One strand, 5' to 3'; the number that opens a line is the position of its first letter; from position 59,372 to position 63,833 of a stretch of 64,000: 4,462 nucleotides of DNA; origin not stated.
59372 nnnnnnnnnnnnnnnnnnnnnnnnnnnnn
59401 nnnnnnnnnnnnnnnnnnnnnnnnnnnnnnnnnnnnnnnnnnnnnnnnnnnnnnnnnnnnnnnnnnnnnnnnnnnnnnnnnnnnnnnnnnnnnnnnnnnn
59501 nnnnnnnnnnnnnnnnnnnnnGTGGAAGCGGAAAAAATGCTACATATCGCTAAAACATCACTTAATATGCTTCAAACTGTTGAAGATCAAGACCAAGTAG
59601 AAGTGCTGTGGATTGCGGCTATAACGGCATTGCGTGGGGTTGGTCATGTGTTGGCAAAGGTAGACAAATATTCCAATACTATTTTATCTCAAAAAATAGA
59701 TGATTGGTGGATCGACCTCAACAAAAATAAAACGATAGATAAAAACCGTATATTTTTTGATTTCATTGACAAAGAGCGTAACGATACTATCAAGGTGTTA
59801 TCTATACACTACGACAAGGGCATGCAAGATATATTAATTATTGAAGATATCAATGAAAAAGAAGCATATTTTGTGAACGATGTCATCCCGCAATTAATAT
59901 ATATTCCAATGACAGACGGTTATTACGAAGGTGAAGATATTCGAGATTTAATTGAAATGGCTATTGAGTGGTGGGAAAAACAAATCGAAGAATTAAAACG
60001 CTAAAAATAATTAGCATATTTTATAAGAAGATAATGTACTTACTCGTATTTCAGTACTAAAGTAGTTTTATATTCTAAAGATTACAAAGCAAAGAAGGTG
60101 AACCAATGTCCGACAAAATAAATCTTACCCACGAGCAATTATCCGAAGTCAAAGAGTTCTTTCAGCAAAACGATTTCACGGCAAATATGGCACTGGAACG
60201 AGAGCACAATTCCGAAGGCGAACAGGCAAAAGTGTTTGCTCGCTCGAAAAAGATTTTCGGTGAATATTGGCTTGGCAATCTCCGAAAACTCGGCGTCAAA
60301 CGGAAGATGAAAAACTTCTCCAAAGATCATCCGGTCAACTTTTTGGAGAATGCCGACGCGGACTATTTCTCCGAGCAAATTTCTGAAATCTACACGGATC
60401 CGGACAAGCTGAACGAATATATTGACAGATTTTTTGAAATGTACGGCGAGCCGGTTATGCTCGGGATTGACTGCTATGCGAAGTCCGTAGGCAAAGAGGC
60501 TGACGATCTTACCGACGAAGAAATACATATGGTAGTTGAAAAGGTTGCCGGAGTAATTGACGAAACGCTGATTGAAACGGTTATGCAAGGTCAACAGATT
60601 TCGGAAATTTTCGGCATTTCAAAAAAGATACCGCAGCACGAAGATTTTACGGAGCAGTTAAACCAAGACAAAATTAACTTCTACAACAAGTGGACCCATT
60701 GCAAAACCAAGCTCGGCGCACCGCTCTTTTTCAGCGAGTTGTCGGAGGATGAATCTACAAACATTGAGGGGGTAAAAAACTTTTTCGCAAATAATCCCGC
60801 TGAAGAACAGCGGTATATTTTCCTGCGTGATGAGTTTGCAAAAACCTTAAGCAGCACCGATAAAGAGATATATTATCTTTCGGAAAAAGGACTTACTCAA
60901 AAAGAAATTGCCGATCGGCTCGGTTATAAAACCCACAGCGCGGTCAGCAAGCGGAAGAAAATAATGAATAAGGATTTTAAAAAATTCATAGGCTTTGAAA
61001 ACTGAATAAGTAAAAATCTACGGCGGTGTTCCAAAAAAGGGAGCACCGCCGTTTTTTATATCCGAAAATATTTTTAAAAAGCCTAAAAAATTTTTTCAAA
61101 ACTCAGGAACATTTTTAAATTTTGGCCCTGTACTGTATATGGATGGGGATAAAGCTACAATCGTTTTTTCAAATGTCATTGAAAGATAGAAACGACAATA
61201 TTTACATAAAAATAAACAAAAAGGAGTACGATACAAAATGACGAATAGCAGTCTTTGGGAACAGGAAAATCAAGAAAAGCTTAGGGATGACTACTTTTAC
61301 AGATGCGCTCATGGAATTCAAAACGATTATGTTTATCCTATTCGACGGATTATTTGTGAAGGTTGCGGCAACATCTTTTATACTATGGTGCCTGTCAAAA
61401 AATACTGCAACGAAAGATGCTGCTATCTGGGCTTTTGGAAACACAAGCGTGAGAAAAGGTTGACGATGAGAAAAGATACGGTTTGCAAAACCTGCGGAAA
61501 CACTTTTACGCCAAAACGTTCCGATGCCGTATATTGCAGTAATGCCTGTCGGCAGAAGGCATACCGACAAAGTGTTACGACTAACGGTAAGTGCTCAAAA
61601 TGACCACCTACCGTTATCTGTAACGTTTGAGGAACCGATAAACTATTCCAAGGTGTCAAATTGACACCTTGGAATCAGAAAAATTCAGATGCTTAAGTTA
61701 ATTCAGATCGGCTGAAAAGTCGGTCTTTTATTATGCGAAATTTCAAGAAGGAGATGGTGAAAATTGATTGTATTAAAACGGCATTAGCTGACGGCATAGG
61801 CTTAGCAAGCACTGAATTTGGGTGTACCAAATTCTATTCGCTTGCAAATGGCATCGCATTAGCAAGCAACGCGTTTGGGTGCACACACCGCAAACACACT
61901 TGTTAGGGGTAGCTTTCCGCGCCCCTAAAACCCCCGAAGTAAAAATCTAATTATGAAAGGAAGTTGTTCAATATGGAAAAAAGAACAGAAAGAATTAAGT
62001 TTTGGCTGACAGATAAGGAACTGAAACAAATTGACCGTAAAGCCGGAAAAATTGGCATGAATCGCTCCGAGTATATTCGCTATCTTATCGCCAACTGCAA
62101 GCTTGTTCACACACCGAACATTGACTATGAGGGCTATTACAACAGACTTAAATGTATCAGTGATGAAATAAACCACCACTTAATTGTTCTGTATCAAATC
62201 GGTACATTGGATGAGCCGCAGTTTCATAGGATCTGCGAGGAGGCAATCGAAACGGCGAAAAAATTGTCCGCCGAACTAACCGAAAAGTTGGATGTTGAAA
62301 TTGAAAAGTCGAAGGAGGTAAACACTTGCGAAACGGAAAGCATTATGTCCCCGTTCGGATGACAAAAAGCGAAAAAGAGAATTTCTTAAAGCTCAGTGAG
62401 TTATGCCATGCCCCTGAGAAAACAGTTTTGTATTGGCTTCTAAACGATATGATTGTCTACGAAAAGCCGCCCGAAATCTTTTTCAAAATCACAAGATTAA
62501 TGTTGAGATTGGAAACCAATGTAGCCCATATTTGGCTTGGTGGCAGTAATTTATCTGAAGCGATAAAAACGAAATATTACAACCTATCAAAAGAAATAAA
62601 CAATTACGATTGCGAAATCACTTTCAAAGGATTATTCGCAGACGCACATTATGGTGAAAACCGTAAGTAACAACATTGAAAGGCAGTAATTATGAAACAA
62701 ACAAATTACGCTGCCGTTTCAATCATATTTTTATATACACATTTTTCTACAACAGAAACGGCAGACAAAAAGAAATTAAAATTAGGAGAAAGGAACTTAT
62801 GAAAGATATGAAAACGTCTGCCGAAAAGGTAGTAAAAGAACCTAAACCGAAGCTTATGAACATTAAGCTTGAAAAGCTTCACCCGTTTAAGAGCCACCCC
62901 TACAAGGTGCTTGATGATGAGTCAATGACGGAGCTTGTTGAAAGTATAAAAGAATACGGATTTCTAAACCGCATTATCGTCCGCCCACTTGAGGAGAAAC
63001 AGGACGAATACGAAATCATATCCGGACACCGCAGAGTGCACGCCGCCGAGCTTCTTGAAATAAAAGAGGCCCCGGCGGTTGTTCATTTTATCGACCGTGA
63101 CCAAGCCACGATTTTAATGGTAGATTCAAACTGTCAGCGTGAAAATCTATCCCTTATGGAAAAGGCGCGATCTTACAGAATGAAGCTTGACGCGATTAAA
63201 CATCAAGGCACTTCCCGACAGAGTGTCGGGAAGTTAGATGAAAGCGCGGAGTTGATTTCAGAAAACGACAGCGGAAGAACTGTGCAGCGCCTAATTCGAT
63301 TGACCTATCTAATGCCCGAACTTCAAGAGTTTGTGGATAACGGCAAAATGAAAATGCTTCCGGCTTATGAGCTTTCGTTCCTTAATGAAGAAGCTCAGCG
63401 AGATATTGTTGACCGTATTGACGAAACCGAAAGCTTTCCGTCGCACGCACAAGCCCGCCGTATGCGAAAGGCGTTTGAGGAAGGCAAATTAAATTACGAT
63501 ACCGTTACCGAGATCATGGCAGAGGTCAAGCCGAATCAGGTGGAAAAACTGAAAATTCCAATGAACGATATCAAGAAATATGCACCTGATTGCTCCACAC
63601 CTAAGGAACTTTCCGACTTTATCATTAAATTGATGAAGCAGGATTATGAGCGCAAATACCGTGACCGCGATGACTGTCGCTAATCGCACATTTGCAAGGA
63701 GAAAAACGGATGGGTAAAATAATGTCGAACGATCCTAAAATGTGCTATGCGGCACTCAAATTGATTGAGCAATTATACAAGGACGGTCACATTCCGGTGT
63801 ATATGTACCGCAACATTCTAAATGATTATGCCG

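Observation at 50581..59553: Translationally coupled Dcm / MORC-like GHKL ATPase / Z1 / PD-(D/E)XK / AIPR / Vsr operon: a multi-ATPase, methylation-linked defence system of unknown mechanism, carried as mobile-element cargo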

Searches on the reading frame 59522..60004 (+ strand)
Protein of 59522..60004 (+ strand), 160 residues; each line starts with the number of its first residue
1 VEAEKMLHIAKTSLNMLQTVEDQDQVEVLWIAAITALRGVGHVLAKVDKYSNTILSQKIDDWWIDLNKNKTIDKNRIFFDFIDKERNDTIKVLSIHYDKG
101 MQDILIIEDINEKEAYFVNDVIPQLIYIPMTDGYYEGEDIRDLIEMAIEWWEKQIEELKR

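Call 3: search_protein_families(library=pfam, proteins=[window:59522-60004:+], max_evalue=0.01)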
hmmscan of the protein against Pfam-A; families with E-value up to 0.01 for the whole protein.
window:59522-60004:+ (160 aa): 0 families

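Call 4: search_protein_families(library=padloc, proteins=[window:59522-60004:+], max_evalue=0.01)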
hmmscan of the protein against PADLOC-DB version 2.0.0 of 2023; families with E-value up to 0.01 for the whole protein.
window:59522-60004:+ (160 aa): 0 families

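Call 33: search_protein_families(library=ncbifam, proteins=[window:59522-60004:+], max_evalue=0.01)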
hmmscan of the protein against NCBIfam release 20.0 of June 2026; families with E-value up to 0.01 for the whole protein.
window:59522-60004:+ (160 aa): 0 families

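Call 53: search_protein_families(library=phrogs, proteins=[window:59522-60004:+], max_evalue=0.01)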
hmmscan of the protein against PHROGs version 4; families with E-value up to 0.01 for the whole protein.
window:59522-60004:+ (160 aa): 0 families

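Call 104: search_protein_families(library=pfam, proteins=[window:59522-60004:+], max_evalue=5)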
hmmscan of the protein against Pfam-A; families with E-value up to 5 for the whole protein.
window:59522-60004:+ (160 aa): 3 families
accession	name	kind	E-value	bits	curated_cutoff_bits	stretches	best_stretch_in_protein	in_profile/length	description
PF17641.8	ASPRs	-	0.014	16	26.3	1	105-159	44-95/118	Ancylostoma-associated secreted protein related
PF23337.1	PTHB1_pf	-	0.091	13.1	24.7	1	64-102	21-58/110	PTHB1 platform domain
PF12568.14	PanZ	-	0.12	12.3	22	1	17-75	55-109/128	Acetyltransferase (GNAT) domain, PanZ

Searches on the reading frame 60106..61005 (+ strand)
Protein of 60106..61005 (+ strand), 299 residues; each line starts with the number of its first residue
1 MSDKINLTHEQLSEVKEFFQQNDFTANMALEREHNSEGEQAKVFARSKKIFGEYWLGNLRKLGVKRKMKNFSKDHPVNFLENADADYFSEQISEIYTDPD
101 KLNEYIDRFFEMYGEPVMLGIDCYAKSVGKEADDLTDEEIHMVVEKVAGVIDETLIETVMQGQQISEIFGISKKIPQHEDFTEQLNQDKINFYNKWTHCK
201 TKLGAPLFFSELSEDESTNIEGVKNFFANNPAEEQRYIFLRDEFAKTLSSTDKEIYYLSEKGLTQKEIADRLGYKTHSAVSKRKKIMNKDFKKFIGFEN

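Call 16: search_protein_families(library=pfam, proteins=[window:60106-61005:+], max_evalue=0.01)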
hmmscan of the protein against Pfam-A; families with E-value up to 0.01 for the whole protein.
window:60106-61005:+ (299 aa): 4 families
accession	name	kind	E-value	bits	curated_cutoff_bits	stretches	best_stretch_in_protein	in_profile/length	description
PF08281.18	Sigma70_r4_2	-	0.00084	19.4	25.7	0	247-273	10-37/54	Sigma-70, region 4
PF04695.18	Pex14_N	-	0.0018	18.3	23.2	1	238-270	11-42/46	Pex14 N-terminal domain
PF01381.28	HTH_3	-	0.0053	17.2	23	0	260-282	7-28/55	Helix-turn-helix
PF04545.22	Sigma70_r4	-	0.0087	16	24.1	0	256-274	16-32/50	Sigma-70, region 4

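Call 17: search_protein_families(library=padloc, proteins=[window:60106-61005:+], max_evalue=1)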
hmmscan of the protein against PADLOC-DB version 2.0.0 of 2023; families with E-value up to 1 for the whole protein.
window:60106-61005:+ (299 aa): 3 families
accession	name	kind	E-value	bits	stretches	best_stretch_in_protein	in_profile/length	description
PDLC04760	PDC-M64C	-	0.004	15.5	1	253-282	30-58/93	-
PDLC01851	CARF3--CARF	-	0.01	13.2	1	241-298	202-259/279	-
PDLC04759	PDC-M64B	-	0.04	11.9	1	242-283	19-59/135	-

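Call 33: search_protein_families(library=ncbifam, proteins=[window:60106-61005:+], max_evalue=0.01)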
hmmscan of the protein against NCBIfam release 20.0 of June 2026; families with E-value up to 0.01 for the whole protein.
window:60106-61005:+ (299 aa): 1 family
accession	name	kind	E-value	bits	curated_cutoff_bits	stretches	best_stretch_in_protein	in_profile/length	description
TIGR02937.1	sigma70-ECF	superfamily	0.0061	16.2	42.9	0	240-284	107-154/165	sigma-70 family RNA polymerase sigma factor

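Call 53: search_protein_families(library=phrogs, proteins=[window:60106-61005:+], max_evalue=0.01)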
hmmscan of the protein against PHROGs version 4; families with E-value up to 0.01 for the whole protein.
window:60106-61005:+ (299 aa): 2 families
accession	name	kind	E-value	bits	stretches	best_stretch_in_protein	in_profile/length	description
phrog_27555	-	transcription regulation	0.0034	18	1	242-289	126-173/203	transcriptional regulator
phrog_6223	-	transcription regulation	0.0088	17.1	0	248-282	3-36/73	transcriptional repressor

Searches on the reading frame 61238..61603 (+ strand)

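Call 16: search_protein_families(library=pfam, proteins=[window:61238-61603:+], max_evalue=0.01)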
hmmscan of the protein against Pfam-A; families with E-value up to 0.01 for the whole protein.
window:61238-61603:+ (121 aa): 2 families
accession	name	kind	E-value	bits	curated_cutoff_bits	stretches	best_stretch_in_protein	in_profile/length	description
PF12855.13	Ecl1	-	0.00023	22.7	28.3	1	83-118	8-42/170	TORC1 inhibitor Ecl family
PF19133.5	DUF5816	-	0.0013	19.4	26.9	0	81-99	53-71/72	Family of unknown function (DUF5816)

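Call 17: search_protein_families(library=padloc, proteins=[window:61238-61603:+], max_evalue=1)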
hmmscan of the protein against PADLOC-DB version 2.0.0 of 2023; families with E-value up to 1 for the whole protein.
window:61238-61603:+ (121 aa): 1 family
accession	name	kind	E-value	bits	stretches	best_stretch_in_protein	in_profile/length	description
PDLC00206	HamC2|HamC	-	0.054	11.1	1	70-112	129-172/239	DUF3223 domain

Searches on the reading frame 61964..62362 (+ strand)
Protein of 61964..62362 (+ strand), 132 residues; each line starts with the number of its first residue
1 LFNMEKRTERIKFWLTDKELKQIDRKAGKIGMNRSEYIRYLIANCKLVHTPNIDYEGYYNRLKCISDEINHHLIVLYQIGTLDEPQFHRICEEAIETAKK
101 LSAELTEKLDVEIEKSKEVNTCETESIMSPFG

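Call 16: search_protein_families(library=pfam, proteins=[window:61964-62362:+], max_evalue=0.01)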
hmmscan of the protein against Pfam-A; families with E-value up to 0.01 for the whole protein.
window:61964-62362:+ (132 aa): 2 families
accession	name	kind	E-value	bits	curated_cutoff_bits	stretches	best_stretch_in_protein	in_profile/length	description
PF21983.2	NikA-like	-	9.1e-12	45.4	27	1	5-72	1-68/72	Mobilization protein NikA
PF01402.27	RHH_1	-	1.7e-05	25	20.5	1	10-43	1-34/39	Ribbon-helix-helix protein, copG family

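Call 17: search_protein_families(library=padloc, proteins=[window:61964-62362:+], max_evalue=1)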
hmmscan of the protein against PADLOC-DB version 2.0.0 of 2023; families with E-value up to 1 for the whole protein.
window:61964-62362:+ (132 aa): 1 family
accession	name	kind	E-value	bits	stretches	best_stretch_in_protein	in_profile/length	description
PDLC00723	Effector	-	0.0095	13.5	1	70-124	63-114/302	4TM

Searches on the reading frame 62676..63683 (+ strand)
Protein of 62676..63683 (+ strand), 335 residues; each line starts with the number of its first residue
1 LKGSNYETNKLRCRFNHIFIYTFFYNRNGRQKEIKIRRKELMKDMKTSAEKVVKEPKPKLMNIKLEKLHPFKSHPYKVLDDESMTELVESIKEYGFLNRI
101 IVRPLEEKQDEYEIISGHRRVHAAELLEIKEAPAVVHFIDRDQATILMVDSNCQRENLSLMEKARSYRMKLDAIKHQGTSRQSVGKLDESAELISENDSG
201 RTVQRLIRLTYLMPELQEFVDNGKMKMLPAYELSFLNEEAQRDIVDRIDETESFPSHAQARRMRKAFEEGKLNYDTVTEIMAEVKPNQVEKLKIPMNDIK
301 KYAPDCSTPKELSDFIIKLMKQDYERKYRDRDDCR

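Call 16: search_protein_families(library=pfam, proteins=[window:62676-63683:+], max_evalue=0.01)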
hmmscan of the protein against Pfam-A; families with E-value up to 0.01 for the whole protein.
window:62676-63683:+ (335 aa): 2 families
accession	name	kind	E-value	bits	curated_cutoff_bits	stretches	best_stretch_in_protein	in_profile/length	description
PF02195.25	ParB_N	-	1.9e-17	63.5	26.3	1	60-145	3-86/95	ParB N-terminal domain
PF17762.8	HTH_ParB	-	0.00051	20.6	22.6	1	156-250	1-85/102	ParB HTH domain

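Call 17: search_protein_families(library=padloc, proteins=[window:62676-63683:+], max_evalue=1)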
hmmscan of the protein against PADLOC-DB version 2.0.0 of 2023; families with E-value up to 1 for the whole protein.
window:62676-63683:+ (335 aa): 1 family
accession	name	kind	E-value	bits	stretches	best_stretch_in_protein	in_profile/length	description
PDLC03229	MTase_II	-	5.7e-07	26.6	1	60-159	10-107/436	Type II methyltransferase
